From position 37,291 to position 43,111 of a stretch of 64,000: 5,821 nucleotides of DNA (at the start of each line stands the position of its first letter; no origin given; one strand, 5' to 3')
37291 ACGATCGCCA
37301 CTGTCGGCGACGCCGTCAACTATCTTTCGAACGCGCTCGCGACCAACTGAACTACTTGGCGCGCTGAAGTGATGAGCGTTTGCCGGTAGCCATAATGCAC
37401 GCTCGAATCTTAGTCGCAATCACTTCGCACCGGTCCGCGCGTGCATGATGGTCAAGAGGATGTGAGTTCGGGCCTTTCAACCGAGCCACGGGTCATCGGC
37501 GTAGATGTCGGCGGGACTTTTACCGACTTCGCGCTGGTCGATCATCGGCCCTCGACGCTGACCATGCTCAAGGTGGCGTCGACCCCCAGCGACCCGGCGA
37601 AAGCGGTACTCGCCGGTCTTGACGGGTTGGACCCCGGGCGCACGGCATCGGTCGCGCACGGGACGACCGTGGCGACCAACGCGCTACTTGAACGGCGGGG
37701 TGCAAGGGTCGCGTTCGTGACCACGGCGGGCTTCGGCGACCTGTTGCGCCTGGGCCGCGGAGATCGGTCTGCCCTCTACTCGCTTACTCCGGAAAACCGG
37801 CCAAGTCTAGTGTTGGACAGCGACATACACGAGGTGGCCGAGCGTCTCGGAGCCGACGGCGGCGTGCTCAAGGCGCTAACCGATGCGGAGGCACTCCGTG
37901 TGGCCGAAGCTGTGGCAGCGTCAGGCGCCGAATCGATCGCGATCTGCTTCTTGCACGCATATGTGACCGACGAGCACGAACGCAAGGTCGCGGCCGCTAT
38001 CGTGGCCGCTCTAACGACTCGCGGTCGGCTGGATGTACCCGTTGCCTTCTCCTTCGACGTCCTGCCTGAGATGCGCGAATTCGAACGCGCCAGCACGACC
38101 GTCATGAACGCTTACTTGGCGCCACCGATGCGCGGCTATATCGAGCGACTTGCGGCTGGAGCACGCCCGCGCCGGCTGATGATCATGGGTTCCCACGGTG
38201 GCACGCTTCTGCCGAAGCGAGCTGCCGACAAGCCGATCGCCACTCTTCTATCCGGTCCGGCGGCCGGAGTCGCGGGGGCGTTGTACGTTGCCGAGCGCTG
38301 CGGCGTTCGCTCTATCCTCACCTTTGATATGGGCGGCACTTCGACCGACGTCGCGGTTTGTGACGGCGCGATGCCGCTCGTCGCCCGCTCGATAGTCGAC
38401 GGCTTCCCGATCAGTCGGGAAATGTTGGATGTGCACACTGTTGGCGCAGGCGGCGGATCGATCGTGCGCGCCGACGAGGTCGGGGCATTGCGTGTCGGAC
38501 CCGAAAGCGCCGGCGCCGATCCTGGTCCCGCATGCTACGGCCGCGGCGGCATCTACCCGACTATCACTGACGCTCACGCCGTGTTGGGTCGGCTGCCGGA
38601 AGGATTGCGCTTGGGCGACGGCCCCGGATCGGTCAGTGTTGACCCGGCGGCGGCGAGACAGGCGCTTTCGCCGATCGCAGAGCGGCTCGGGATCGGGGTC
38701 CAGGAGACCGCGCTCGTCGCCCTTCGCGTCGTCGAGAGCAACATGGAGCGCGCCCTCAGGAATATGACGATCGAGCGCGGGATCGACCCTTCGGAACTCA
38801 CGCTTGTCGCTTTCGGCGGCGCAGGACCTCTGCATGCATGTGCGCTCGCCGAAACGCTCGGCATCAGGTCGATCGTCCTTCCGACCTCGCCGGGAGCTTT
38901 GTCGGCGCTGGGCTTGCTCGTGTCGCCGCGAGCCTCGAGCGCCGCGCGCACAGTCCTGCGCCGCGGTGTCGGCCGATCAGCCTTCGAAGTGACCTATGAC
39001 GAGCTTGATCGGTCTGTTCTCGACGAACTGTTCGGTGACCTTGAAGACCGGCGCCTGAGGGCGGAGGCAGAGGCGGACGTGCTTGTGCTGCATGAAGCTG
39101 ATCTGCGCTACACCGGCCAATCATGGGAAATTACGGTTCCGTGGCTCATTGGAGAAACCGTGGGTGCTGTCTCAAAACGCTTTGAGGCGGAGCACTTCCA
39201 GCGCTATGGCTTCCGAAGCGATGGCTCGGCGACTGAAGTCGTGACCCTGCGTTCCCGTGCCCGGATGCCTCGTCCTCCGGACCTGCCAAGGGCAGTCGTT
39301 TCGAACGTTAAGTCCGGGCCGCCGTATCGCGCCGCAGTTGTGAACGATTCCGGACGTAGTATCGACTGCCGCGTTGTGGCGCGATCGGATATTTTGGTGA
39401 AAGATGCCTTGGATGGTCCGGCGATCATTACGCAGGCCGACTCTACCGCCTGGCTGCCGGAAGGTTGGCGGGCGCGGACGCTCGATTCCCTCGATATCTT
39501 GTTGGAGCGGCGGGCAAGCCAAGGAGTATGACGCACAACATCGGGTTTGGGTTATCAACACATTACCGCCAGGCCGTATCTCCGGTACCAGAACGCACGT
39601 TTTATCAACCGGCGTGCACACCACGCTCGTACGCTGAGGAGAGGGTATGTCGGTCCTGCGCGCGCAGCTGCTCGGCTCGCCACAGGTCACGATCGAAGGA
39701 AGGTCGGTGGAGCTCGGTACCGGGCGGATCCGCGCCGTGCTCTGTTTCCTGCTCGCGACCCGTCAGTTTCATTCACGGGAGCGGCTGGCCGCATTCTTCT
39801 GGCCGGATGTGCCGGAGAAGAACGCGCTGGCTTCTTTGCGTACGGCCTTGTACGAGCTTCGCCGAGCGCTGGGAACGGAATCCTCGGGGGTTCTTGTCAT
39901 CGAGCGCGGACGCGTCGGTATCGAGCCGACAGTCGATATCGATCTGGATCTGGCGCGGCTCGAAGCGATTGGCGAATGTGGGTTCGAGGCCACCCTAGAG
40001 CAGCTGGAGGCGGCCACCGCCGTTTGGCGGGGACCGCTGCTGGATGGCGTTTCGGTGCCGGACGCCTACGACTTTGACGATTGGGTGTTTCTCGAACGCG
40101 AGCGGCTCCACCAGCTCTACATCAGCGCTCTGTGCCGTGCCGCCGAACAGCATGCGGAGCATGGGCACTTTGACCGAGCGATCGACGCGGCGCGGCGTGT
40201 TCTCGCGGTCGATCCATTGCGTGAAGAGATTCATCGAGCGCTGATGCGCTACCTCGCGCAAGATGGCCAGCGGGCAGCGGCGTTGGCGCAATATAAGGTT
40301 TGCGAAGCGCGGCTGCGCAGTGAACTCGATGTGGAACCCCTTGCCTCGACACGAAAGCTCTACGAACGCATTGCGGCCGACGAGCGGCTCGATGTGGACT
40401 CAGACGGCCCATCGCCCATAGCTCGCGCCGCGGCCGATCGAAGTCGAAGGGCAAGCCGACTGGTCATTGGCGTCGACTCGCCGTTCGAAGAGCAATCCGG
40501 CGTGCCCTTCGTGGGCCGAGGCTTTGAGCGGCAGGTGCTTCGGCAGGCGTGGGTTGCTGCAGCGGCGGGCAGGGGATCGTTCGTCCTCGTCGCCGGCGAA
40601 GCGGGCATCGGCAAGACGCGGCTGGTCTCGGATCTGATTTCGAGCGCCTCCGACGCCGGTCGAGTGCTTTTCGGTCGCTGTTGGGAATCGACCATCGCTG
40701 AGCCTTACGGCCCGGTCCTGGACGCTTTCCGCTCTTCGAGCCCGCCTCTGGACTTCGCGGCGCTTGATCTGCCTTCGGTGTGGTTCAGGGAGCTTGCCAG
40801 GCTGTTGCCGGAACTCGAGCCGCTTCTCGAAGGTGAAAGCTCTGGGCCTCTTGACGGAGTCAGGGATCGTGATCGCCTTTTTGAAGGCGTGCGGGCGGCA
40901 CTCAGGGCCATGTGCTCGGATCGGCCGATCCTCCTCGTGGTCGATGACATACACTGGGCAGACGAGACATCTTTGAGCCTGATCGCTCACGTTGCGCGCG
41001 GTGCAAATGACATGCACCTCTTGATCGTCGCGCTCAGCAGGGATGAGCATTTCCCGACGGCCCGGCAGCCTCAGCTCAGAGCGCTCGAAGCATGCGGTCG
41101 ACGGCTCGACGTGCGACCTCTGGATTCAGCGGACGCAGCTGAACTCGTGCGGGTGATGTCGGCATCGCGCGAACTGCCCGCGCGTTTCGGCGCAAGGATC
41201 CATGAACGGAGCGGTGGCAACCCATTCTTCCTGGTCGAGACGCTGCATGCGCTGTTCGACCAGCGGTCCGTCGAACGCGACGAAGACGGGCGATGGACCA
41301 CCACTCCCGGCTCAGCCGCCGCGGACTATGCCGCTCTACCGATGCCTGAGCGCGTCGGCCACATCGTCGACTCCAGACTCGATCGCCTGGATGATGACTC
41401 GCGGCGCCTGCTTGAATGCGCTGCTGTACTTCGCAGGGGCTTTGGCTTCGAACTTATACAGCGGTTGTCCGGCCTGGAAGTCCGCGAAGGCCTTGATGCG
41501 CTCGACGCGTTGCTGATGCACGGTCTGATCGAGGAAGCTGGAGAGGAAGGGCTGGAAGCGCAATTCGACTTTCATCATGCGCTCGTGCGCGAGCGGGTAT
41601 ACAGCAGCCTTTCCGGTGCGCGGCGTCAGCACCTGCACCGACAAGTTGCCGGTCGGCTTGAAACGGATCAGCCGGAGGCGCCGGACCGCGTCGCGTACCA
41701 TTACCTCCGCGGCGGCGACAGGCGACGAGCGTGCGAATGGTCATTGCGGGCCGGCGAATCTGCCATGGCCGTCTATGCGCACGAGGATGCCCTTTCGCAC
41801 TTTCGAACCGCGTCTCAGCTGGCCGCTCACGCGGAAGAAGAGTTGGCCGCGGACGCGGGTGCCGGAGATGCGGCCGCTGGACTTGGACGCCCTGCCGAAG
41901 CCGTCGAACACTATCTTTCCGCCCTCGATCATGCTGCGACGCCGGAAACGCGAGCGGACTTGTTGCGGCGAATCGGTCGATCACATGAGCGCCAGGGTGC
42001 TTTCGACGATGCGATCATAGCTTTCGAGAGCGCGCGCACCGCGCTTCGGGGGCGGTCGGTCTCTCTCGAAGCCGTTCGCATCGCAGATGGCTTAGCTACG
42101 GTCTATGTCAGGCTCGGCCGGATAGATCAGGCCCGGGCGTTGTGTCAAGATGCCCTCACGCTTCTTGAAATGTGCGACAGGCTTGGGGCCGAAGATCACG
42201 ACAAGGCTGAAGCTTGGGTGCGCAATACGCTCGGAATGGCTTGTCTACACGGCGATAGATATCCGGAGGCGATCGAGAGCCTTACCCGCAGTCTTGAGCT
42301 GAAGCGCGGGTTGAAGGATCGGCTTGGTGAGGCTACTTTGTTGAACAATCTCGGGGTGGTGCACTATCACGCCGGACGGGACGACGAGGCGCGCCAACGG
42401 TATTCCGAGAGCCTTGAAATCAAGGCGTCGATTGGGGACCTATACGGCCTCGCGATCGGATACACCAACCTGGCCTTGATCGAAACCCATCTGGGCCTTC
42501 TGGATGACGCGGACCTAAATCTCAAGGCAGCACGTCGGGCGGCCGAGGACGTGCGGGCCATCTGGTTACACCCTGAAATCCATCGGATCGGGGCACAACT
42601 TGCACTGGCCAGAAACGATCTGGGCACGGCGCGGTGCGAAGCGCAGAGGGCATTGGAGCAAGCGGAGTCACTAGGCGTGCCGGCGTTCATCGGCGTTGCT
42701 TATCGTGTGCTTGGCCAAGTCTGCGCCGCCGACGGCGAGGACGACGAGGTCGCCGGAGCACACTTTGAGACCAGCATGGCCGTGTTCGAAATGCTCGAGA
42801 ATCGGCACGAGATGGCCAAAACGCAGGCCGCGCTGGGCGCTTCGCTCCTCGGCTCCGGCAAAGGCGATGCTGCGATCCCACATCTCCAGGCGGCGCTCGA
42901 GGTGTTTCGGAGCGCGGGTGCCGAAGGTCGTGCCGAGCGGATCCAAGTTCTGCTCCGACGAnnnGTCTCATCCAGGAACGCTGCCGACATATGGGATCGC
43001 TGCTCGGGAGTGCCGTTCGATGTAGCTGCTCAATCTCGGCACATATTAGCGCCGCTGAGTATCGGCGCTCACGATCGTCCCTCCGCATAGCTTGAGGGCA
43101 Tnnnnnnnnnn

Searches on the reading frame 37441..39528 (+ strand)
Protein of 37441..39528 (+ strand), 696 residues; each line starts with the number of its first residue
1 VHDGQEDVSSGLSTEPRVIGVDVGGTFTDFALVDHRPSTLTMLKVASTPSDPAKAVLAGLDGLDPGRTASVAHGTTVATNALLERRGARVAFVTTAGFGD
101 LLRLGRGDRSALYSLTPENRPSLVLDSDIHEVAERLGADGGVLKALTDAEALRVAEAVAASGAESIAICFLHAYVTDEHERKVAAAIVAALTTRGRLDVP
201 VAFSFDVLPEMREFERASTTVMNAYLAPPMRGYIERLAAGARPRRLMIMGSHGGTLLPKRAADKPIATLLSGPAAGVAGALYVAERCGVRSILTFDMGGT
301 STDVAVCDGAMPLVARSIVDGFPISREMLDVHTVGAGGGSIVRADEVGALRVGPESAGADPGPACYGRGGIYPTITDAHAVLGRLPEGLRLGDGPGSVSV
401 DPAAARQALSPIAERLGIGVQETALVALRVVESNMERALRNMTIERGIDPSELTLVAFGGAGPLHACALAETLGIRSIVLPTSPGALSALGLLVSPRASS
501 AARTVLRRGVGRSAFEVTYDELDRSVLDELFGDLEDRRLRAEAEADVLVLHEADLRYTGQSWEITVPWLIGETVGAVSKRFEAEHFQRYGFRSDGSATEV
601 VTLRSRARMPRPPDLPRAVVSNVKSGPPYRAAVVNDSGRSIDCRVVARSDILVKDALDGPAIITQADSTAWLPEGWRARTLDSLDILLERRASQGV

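Call 23: search_protein_families(library=pfam, proteins=[window:37441-39528:+], max_evalue=0.00001)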
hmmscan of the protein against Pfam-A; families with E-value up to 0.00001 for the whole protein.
window:37441-39528:+ (696 aa): 2 families
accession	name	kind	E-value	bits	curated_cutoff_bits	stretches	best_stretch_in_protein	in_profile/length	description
PF01968.24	Hydantoinase_A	-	1e-91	307.7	22.9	1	216-495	1-285/291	Hydantoinase/oxoprolinase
PF05378.19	Hydant_A_N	-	3.4e-45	154.4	25.2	1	19-187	2-172/176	Hydantoinase/oxoprolinase N-terminal region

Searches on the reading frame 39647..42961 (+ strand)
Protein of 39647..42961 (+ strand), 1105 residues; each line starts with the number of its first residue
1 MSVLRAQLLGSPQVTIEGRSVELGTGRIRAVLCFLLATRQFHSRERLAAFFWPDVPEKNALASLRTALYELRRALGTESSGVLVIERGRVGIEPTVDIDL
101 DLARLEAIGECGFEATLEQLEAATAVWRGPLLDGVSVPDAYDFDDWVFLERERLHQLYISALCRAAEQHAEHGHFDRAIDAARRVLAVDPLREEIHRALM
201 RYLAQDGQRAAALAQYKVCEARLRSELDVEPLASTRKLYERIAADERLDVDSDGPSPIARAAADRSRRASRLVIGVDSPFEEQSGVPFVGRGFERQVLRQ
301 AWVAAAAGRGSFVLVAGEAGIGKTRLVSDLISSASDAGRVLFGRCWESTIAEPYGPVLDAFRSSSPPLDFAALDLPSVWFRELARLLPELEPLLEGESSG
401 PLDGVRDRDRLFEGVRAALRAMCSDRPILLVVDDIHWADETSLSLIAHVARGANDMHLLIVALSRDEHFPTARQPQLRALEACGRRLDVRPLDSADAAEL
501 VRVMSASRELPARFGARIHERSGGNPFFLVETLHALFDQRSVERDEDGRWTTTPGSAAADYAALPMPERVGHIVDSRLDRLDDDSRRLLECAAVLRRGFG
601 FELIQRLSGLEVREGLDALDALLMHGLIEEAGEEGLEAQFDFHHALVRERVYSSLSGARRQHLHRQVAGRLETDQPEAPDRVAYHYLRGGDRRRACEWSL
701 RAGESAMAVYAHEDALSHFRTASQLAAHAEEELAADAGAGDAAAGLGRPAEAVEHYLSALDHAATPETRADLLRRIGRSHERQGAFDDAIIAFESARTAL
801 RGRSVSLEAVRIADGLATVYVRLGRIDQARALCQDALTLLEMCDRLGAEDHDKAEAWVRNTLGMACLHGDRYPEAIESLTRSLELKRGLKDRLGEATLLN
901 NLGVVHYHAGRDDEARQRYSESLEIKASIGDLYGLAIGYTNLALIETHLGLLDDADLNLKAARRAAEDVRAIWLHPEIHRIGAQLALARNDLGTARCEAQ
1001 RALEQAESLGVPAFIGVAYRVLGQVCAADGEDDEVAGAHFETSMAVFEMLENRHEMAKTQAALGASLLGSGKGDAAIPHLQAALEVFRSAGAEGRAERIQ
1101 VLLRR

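Call 23: search_protein_families(library=pfam, proteins=[window:39647-42961:+], max_evalue=0.00001)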
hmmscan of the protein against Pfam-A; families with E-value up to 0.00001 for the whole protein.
window:39647-42961:+ (1105 aa): 11 families
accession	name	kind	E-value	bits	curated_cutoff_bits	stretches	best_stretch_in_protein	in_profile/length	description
PF13424.12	TPR_12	-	4.5e-37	126.5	30.1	5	856-926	3-75/77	Tetratricopeptide repeat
PF13191.12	AAA_16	-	7.7e-26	92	32.6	1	287-461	1-167/167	AAA ATPase domain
PF03704.23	BTAD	-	1.8e-25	90.4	22.1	1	113-242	22-145/146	Bacterial transcriptional activator domain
PF00515.34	TPR_1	-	9.5e-21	73.1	27.8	0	857-886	2-31/34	Tetratricopeptide repeat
PF07719.23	TPR_2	-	1.5e-19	68.9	27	0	896-925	1-30/34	Tetratricopeptide repeat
PF13432.12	TPR_16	-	1.9e-09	38.2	32.7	0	739-799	3-60/65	Tetratricopeptide repeat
PF13181.12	TPR_8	-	7.2e-09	35.6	25.7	0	816-839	7-30/34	Tetratricopeptide repeat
PF13428.12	TPR_14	-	6.9e-08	32.9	23.5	0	165-200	7-42/44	Tetratricopeptide repeat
PF13176.12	TPR_7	-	8.9e-07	29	27.9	0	862-892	5-35/36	Tetratricopeptide repeat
PF14559.12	TPR_19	-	4.6e-06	27.3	25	0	783-836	4-51/68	Tetratricopeptide repeat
PF13401.12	AAA_22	-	9.4e-06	26.4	27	0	310-452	5-110/130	AAA domain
